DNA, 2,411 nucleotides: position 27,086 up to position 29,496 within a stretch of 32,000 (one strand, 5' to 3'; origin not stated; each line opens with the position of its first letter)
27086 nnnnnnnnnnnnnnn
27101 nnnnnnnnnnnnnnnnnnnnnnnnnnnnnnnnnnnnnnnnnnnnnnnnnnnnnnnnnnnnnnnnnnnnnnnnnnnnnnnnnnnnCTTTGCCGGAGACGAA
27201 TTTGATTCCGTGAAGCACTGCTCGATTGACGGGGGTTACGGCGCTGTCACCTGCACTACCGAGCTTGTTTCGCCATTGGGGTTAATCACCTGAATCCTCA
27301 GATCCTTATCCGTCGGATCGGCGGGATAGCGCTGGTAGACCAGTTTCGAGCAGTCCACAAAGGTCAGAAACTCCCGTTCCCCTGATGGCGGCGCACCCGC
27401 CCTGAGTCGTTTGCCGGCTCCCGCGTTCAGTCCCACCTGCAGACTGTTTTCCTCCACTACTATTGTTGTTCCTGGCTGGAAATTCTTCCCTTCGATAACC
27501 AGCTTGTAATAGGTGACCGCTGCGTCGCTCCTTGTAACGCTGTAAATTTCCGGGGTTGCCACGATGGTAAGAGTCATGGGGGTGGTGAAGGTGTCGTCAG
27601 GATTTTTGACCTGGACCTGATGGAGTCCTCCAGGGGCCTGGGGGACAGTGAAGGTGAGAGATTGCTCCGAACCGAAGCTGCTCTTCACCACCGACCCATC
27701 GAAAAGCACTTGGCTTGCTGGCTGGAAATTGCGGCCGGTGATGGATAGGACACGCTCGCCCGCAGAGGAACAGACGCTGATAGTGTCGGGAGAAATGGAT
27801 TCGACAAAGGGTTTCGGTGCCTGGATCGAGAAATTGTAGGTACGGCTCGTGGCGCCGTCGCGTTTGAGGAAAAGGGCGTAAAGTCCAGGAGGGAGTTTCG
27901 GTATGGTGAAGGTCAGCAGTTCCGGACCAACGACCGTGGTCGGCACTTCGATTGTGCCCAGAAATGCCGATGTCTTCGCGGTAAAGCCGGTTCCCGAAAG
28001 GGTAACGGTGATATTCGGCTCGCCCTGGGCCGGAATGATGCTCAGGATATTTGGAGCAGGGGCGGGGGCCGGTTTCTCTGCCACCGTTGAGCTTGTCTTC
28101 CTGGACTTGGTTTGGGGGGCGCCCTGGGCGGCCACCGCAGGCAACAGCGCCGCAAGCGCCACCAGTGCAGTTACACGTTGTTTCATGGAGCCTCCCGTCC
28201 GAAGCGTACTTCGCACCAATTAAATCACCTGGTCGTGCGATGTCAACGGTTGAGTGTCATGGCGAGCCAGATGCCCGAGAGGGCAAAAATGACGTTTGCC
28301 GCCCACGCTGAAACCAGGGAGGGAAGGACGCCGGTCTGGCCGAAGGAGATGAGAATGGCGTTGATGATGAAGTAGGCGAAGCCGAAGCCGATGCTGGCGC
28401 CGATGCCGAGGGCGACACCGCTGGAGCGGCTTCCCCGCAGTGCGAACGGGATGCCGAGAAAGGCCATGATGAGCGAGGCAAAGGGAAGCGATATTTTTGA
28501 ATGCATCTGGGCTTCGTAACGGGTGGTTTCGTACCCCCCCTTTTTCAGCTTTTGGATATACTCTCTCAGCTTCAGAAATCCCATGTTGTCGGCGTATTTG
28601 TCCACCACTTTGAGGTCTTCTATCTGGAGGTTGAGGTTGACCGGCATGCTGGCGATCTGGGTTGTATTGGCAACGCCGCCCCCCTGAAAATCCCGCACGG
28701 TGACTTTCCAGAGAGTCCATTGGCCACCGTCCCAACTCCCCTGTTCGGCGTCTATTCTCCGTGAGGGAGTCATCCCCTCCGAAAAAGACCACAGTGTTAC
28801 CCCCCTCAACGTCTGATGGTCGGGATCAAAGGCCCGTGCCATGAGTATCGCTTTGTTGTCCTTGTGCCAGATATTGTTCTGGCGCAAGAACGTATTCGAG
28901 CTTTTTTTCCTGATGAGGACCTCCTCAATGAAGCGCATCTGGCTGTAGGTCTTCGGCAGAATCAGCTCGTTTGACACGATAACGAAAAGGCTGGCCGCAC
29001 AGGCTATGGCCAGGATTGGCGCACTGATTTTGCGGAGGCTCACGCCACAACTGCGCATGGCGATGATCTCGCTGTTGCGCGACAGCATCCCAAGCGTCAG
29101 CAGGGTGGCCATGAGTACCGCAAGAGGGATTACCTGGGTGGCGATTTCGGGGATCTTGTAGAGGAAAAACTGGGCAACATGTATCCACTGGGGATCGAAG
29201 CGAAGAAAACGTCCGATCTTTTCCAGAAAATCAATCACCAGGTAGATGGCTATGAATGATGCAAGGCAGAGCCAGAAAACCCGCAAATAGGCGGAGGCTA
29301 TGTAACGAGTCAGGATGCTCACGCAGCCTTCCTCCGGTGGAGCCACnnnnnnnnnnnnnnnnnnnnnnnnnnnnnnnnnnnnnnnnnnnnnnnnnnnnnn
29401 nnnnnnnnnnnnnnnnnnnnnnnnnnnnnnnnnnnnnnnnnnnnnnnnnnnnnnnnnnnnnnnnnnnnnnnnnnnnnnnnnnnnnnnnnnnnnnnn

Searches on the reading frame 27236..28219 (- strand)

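Call 13: search_protein_families(library=pfam, proteins=[window:27236-28219:-], max_evalue=0.001)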
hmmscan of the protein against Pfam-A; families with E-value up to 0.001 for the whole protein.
window:27236-28219:- (327 aa): 2 families
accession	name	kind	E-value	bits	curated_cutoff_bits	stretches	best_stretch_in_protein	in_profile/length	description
PF01833.30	TIG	-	9.3e-24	83.7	20.9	2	137-218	1-83/84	IPT/TIG domain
PF20144.5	TIG_SUH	-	5.3e-11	43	24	1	147-209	7-70/94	TIG domain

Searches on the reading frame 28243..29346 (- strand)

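Call 13: search_protein_families(library=pfam, proteins=[window:28243-29346:-], max_evalue=0.001)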
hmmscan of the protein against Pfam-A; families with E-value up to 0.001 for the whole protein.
window:28243-29346:- (367 aa): 1 family
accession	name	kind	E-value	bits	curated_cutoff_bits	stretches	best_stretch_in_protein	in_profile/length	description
PF03739.19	LptF_LptG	-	1.5e-88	297.6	27.9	1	14-362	1-351/353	Lipopolysaccharide export system permease LptF/LptG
